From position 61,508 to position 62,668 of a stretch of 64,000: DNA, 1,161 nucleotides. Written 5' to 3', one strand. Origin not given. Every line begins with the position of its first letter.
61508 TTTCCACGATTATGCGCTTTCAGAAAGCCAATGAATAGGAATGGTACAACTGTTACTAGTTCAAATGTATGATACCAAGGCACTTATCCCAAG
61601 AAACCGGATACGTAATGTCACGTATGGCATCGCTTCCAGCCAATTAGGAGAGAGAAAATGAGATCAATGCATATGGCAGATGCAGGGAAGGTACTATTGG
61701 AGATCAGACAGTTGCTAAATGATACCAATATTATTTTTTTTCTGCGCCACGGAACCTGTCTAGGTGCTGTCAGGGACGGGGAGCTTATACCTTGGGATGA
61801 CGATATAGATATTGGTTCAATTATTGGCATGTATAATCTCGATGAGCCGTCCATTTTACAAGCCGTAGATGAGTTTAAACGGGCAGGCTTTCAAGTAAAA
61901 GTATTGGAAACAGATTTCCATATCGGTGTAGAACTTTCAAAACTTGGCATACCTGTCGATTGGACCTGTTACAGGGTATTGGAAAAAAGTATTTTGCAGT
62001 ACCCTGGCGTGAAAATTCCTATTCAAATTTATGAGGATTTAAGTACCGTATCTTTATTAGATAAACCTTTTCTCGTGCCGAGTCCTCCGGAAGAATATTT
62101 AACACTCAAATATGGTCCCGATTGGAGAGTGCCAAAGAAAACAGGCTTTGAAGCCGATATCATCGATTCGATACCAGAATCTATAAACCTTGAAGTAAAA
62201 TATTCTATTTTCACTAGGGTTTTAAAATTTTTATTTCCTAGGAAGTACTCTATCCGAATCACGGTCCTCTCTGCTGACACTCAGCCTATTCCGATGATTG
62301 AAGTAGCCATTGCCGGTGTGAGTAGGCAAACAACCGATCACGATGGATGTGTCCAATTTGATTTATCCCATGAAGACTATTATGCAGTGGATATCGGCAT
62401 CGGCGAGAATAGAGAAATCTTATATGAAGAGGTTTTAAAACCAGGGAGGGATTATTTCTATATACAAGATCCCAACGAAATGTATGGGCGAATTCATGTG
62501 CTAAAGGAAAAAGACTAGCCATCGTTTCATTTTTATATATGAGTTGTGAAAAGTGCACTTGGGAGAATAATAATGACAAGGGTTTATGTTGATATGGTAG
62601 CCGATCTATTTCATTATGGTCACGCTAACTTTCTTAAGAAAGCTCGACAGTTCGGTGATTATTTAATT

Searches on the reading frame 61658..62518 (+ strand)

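Call 95: search_protein_families(library=pfam, proteins=[window:61658-62518:+], max_evalue=0.00001)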
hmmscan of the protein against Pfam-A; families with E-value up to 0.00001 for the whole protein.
window:61658-62518:+ (286 aa): 1 family
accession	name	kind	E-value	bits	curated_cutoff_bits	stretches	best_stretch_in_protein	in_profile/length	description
PF04991.19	LicD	-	2.5e-13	51.1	22.6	1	23-53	4-34/227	LicD family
